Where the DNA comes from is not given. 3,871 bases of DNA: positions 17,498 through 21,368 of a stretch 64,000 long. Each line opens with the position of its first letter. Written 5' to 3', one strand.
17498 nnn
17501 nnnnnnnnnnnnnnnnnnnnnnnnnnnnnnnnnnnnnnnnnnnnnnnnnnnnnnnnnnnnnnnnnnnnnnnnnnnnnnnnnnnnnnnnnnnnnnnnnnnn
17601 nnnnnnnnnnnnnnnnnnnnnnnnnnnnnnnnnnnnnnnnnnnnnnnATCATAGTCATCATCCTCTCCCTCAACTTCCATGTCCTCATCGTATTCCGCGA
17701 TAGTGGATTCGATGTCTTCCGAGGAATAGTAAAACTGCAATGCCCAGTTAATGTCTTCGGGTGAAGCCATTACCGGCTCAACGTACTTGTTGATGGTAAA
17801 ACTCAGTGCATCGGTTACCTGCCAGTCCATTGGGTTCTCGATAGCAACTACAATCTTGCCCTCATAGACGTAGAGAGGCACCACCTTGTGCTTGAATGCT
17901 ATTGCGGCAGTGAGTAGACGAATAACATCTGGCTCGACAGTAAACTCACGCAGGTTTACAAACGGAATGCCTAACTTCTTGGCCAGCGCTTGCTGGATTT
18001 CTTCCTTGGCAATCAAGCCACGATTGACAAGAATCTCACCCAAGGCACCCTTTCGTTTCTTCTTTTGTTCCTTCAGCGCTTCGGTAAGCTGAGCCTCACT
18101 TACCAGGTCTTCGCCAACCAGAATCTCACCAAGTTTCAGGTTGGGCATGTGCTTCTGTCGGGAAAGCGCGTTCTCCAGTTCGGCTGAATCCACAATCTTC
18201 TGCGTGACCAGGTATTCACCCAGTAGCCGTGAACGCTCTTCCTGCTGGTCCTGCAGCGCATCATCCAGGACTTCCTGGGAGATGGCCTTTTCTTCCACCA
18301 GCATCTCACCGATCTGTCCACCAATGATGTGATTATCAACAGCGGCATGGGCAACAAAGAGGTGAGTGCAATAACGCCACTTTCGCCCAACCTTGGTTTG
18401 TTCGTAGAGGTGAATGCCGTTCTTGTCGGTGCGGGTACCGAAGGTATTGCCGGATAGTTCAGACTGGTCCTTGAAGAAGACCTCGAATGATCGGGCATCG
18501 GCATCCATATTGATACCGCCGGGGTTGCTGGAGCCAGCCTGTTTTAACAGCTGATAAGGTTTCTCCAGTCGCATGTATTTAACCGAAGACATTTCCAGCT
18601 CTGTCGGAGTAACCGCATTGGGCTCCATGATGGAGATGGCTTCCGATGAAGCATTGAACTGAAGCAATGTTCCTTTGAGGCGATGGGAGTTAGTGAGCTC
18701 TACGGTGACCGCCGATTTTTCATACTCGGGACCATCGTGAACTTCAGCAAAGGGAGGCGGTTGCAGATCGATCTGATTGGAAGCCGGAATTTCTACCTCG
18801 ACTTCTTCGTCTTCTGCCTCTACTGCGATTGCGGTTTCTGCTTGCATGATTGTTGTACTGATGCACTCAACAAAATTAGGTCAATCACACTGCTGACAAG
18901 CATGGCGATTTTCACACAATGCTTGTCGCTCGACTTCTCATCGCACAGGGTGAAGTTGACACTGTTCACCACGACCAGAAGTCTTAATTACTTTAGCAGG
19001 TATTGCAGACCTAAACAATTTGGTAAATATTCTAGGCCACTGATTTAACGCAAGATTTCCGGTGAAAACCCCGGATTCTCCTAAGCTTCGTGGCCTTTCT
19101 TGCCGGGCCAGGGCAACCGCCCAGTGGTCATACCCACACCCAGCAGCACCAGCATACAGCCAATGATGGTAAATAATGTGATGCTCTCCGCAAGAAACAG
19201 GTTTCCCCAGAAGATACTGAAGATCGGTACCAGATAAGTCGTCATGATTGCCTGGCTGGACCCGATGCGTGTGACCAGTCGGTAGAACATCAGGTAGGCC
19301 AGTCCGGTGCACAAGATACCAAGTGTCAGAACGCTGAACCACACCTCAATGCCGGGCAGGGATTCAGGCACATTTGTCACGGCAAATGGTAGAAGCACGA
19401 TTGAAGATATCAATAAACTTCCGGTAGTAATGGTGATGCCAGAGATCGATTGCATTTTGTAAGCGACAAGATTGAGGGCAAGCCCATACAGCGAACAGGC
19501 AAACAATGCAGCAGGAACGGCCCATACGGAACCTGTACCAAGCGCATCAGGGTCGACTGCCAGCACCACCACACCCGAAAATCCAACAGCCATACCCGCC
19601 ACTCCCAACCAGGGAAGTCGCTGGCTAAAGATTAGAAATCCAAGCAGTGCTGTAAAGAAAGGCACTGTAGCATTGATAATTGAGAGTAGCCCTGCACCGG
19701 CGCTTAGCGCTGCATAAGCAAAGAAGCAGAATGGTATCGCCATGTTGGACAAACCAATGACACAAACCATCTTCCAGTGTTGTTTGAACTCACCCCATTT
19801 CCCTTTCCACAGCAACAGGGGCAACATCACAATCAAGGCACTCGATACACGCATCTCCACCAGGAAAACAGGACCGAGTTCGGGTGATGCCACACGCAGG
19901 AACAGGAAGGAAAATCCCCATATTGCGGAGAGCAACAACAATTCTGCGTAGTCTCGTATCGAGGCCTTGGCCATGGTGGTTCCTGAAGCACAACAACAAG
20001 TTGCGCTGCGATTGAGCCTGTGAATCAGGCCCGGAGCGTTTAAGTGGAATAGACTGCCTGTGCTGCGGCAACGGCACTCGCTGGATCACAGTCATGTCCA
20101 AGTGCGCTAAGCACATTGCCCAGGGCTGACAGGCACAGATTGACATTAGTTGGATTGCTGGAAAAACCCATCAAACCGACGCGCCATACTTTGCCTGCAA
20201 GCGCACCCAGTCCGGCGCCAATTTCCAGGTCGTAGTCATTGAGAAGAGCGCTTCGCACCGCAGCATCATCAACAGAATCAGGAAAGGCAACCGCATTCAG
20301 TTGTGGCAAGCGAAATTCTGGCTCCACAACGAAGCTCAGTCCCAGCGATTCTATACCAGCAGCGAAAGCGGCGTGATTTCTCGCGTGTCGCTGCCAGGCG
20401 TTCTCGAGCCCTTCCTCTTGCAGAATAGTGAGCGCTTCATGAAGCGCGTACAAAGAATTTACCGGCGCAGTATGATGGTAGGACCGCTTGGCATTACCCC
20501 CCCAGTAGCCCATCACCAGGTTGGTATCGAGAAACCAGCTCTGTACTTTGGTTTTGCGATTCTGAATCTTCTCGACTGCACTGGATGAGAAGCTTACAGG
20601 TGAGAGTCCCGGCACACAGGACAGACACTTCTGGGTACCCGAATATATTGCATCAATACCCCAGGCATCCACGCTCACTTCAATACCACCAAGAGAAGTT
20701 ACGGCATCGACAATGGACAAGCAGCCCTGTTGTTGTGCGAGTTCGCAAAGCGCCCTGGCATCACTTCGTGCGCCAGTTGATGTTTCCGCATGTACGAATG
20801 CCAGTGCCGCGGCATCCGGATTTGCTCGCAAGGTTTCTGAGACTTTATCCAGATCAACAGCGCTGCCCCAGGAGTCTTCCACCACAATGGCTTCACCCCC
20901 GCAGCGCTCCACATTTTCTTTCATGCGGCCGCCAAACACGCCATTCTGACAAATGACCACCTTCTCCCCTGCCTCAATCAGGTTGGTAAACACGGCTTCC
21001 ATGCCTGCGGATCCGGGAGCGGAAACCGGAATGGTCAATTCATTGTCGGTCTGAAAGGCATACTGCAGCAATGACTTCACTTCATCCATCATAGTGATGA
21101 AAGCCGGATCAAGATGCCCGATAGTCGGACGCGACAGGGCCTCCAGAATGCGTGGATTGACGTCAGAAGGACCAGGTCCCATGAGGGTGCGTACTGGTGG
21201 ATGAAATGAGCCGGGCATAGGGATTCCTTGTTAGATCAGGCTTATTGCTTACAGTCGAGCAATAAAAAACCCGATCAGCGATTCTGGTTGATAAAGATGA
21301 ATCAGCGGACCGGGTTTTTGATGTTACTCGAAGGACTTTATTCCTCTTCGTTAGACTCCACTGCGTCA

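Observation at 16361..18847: Orphan 828-aa GspE/PilB-family ATPase with four tandem MshEN-type motifs and an unassigned 175-aa N-terminal domain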

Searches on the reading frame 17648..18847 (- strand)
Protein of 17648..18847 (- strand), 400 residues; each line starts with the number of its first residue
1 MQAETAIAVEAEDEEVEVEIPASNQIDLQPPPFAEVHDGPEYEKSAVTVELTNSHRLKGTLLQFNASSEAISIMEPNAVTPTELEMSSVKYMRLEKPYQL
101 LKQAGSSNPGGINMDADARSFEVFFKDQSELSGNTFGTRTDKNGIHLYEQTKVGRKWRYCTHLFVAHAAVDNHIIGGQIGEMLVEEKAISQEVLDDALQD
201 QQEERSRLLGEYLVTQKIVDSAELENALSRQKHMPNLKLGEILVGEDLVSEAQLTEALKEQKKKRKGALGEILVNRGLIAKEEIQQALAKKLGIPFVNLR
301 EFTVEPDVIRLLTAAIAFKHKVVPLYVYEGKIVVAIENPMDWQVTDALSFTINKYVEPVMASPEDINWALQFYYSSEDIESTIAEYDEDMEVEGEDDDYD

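Call 67: predict_structure(alignment_id=A4)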
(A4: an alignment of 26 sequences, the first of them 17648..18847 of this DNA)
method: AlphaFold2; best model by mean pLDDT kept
length: 400 residues; sequences in the alignment: 26
mean_pLDDT: 84.7   pTM: 0.75
mean pLDDT of the five models: 84.7, 83.1, 82.4, 81.7, 78.8
residues with pLDDT >= 90: 241; 70-90: 98; 50-70: 16; < 50: 45
segments of 3 or more residues with pLDDT < 50: 1-3, 5-8, 10-23, 379-400
pLDDT, mean of each block of 10 residues (from residue 1): 45 44 70 84 90 97 89 94 95 95 59 78 97 94 94 90 97 93 94 95 89 88 91 89 92 90 88 92 91 91 90 92 91 92 89 91 95 68 45 42
secondary structure, 60 per line:
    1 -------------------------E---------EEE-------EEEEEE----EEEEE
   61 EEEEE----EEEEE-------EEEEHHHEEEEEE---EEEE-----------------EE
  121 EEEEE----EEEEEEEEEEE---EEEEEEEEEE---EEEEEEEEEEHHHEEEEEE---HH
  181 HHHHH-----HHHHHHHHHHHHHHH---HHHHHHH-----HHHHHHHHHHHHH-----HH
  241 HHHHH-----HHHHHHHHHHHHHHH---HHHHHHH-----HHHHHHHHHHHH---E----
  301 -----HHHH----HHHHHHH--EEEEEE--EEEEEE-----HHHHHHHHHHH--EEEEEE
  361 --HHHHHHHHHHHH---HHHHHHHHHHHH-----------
elements in order: E36-38 E46-51 E56-65 E70-74 E82-85 E89-94 E98-101 E119-125 E130-140 E144-153 E157-166 E170-175 H179-185 H191-205 H209-215 H221-233 H239-245 H251-265 H269-275 H281-292 H306-309 H314-320 E323-328 E331-336 H342-352 E355-360 H363-374 H378-389

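Call 72: fold_search(model_id=the predicted structure, library=pdb)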
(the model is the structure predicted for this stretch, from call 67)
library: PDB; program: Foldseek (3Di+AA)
matches with E <= 10: 1111; with E <= 0.001: 21
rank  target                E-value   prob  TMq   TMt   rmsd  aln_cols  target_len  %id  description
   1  8pdk_A                2.0e-08  1.00  0.24  0.62  11.7       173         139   21  X-ray structure of the Thermus thermophilus PilF-GSPIIB domain in the c-di-GMP bound state (released 2024-06-26)
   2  5htl_A                2.2e-08  1.00  0.27  0.70  11.4       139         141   28  Structure of MshE with cdg (released 2016-10-05)
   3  9gl5_A                2.2e-08  1.00  0.25  0.66  11.8       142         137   28  X-ray structure of the Thermus thermophilus Q190E mutant of the PilF-GSPIIB domain in the c-di-GMP bound state (released 2025-06-25)
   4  8pfa_A                3.0e-08  1.00  0.25  0.65  11.8       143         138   29  X-ray structure of the Thermus thermophilus K167R mutant of the PilF-GSPIIB domain in the c-di-GMP bound state (released 2024-06-26)
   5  9glg_B                3.2e-08  1.00  0.25  0.66  11.6       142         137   29  X-ray structure of the Thermus thermophilus Q218E mutant of the PilF-GSPIIB domain in the c-di-GMP bound state (released 2025-06-25)
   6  9glg_A                3.6e-08  1.00  0.25  0.65  11.8       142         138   30  X-ray structure of the Thermus thermophilus Q218E mutant of the PilF-GSPIIB domain in the c-di-GMP bound state (released 2025-06-25)
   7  5htl_B                4.2e-08  1.00  0.26  0.70  11.3       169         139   22  Structure of MshE with cdg (released 2016-10-05)
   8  8pe0_A                5.3e-08  1.00  0.24  0.61  11.8       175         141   22  X-ray structure of the Thermus thermophilus K167L mutant of the PilF-GSPIIB domain in the c-di-GMP bound state (released 2024-06-26)
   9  8pfa_B                5.6e-08  1.00  0.25  0.65  11.6       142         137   28  X-ray structure of the Thermus thermophilus K167R mutant of the PilF-GSPIIB domain in the c-di-GMP bound state (released 2024-06-26)
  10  8pdk_B                8.7e-08  1.00  0.25  0.65  11.6       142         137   29  X-ray structure of the Thermus thermophilus PilF-GSPIIB domain in the c-di-GMP bound state (released 2024-06-26)
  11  9g1w_MODEL_1_A        1.6e-07  1.00  0.24  0.56  10.4       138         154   30  NMR solution structure of the Thermus thermophilus PilF-GSPIIA domain (released 2025-05-21)
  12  7lkm_A                2.4e-07  1.00  0.25  0.62  11.9       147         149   21  The PilB(N-terminal_P70S mutant)-PilZ complex of the Type IV pilus from Xanthomonas citri (released 2021-08-11)
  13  7lko_A                2.9e-07  1.00  0.25  0.62  11.6       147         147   22  The PilB(N-terminal)-PilZ complex of the Type IV pilus from Xanthomonas citri (2.9 A) (released 2021-08-11)
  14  7lkm_B                4.1e-07  1.00  0.25  0.62  11.7       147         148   21  The PilB(N-terminal_P70S mutant)-PilZ complex of the Type IV pilus from Xanthomonas citri (released 2021-08-11)
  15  7lkn_A                5.7e-07  1.00  0.25  0.62  11.7       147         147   22  The PilB(N-terminal_P70S mutant)-PilZ complex (SeMet) (released 2021-08-11)
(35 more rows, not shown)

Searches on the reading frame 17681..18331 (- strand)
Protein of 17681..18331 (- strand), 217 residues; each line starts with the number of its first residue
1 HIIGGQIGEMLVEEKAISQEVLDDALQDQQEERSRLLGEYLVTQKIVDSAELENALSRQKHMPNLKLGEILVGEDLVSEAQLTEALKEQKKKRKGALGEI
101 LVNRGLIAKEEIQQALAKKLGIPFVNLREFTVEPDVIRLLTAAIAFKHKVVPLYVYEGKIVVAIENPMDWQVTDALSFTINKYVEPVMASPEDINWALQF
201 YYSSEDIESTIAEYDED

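Call 28: search_solved_structures(query=window:17681-18331:-, max_evalue=0.01, show_alignments=4)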
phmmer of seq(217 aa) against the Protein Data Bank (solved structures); distinct sequences matched with E-value up to 0.01: 16.
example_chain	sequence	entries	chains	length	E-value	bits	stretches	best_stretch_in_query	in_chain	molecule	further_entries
6f8l_G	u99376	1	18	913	1.7e-36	129.2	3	33-209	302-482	Type IV pilus assembly protein PilF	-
3jc8_Ba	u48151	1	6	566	7.2e-22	81.5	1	66-205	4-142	Type IV-A pilus assembly ATPase PilB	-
6olj_C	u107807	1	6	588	7.4e-22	81.4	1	56-204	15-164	Type IV pilus biogenesis ATPase PilB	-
5tsg_B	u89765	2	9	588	7.4e-22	81.4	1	56-204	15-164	Type IV pilus biogenesis ATPase PilB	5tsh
5zfr_A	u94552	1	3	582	1.4e-19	74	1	60-204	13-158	Type IV pilus biogenesis ATPase PilB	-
9g1w_A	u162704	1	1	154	3.1e-12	50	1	65-202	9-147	Type IV pilus assembly ATPase PilB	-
7lko_B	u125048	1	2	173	2.4e-11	47.1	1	67-204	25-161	Pilus biogenesis protein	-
8pdk_A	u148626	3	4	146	4.4e-11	46.3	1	62-176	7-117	c-di-GMP binding domain of the ATPase enzyme PilF | ATP-binding motif-containing protein pilF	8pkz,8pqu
9glg_A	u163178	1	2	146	4.5e-11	46.2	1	62-176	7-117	ATP-binding motif-containing protein pilF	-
6ejf_J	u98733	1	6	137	7.1e-11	45.6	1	64-172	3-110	Type IV pilus assembly protein PilF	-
9gl5_A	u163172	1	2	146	1e-10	45.1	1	62-176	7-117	ATP-binding motif-containing protein pilF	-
8pfa_A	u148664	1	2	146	1.1e-10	44.9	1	63-176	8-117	c-di-GMP binding domain of the ATPase enzyme PilF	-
5htl_A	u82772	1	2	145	1.3e-10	44.7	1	66-192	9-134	MSHA biogenesis protein MshE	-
7lkm_A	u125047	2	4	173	3.2e-10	43.5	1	67-204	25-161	Pilus biogenesis protein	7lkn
8pe0_A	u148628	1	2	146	3.8e-10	43.2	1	63-176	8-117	c-di-GMP binding domain of the ATPase enzyme PilF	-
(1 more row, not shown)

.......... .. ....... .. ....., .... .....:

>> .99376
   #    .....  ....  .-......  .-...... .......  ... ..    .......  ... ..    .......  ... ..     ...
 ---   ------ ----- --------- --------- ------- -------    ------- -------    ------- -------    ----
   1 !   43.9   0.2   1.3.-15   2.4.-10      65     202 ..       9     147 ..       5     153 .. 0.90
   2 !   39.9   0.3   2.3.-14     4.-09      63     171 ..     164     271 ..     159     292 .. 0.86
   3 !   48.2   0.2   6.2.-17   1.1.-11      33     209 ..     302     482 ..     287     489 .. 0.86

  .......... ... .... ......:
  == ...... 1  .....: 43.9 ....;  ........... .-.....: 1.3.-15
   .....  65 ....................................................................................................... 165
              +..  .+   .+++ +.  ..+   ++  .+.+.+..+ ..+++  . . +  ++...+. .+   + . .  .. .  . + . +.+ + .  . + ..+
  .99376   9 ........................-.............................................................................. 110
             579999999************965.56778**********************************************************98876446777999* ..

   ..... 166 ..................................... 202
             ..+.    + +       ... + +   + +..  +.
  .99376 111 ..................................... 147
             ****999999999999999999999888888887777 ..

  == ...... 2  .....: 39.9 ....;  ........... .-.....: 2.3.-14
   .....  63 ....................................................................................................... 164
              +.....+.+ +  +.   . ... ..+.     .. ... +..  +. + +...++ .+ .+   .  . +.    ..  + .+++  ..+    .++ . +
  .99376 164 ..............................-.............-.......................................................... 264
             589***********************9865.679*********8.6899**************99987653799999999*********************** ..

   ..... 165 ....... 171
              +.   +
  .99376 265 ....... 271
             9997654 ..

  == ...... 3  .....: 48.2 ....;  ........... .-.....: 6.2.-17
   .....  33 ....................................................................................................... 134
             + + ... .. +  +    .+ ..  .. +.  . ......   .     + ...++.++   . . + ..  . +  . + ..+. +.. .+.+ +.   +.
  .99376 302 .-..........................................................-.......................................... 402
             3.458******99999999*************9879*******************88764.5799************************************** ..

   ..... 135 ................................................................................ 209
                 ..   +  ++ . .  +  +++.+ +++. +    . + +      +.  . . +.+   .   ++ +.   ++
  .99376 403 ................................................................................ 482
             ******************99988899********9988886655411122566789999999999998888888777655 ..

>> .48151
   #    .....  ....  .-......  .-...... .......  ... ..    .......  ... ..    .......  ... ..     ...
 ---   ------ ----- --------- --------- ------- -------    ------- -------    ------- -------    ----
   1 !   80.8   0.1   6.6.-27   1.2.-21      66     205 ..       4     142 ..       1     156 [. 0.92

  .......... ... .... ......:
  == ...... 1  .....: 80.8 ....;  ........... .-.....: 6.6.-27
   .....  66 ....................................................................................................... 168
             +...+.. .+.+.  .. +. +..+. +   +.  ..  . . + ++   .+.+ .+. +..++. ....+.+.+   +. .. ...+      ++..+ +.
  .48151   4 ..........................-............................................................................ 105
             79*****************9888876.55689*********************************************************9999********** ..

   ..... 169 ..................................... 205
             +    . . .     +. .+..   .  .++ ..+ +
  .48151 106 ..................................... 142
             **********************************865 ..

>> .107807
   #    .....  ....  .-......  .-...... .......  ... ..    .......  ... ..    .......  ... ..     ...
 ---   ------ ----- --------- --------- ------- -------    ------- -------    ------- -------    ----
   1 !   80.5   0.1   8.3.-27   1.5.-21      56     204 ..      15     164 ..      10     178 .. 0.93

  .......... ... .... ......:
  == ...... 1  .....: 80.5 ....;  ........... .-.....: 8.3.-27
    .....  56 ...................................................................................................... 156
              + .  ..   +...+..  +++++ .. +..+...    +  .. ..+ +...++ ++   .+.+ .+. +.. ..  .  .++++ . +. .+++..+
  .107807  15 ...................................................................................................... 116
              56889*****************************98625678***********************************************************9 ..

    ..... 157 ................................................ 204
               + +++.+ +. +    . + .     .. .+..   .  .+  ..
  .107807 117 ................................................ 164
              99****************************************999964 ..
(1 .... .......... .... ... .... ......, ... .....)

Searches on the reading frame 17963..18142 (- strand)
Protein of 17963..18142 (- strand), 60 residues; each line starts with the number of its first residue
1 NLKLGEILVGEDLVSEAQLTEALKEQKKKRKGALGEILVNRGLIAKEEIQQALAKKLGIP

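Call 10: search_protein_families(library=ncbifam, proteins=[window:17963-18142:-], max_evalue=0.1)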
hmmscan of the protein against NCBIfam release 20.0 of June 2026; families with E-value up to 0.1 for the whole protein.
seq(60 aa): 5 families
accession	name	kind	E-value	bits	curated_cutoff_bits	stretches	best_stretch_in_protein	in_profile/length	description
NF053729.1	c-di-GMP_motif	domain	3.4e-16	58.8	38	1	3-55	1-52/53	cyclic di-GMP-binding domain-containing protein, MshE-related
NF012033.0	PRK15489.1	equivalog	6.1e-09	34.6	537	1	3-60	492-548/703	glycosyl transferase family protein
NF008411.1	PRK11234.1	equivalog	1.2e-07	30.6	1170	1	3-59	483-537/723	cyclic di-3',5'-guanylate-activated glycosyltransferase NfrB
TIGR02538.1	type_IV_pilB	equivalog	0.00019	20.2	675.65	1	3-60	1-57/564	type IV-A pilus assembly ATPase PilB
TIGR03029.1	EpsG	equivalog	0.00022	20.5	313.8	1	3-57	4-57/274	chain length determinant protein tyrosine kinase EpsG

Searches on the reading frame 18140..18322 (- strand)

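Call 10: search_protein_families(library=ncbifam, proteins=[window:18140-18322:-], max_evalue=0.1)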
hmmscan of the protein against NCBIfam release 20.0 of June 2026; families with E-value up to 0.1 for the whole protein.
seq(61 aa): 6 families
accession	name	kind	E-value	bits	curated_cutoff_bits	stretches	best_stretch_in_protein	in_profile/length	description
NF053729.1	c-di-GMP_motif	domain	6.1e-15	54.7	38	1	3-56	1-53/53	cyclic di-GMP-binding domain-containing protein, MshE-related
NF012033.0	PRK15489.1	equivalog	2.1e-08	32.8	537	1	3-60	492-548/703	glycosyl transferase family protein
NF008411.1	PRK11234.1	equivalog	8.8e-07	27.7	1170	1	4-59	484-537/723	cyclic di-3',5'-guanylate-activated glycosyltransferase NfrB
TIGR02538.1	type_IV_pilB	equivalog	0.0015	17.2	675.65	1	4-60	2-57/564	type IV-A pilus assembly ATPase PilB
TIGR03029.1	EpsG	equivalog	0.017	14.3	313.8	1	3-59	4-59/274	chain length determinant protein tyrosine kinase EpsG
TIGR01730.1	RND_mfp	subfamily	0.071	12.1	94.9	0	7-32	92-117/322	efflux RND transporter periplasmic adaptor subunit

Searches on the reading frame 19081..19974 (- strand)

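Call 9: search_protein_families(library=pfam, proteins=[window:19081-19974:-], max_evalue=1)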
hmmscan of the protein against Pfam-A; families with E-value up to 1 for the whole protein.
window:19081-19974:- (297 aa): 1 family
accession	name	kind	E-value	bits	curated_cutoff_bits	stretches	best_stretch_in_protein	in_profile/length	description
PF00892.27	EamA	-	8.7e-39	133.3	28.2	2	151-283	2-133/135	EamA-like transporter family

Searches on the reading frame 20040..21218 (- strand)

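Call 9: search_protein_families(library=pfam, proteins=[window:20040-21218:-], max_evalue=1)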
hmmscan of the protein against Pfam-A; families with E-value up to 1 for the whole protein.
window:20040-21218:- (392 aa): 3 families
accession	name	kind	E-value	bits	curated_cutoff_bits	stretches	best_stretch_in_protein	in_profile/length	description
PF00266.25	Aminotran_5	-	2.4e-24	86.5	21.5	1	33-336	34-338/371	Aminotransferase class-V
PF01053.26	Cys_Met_Meta_PP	-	0.0031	16.6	27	1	67-193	74-194/381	Cys/Met metabolism PLP-dependent enzyme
PF22354.1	Eas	-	0.017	15.7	27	1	65-111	13-60/74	Hydrophobin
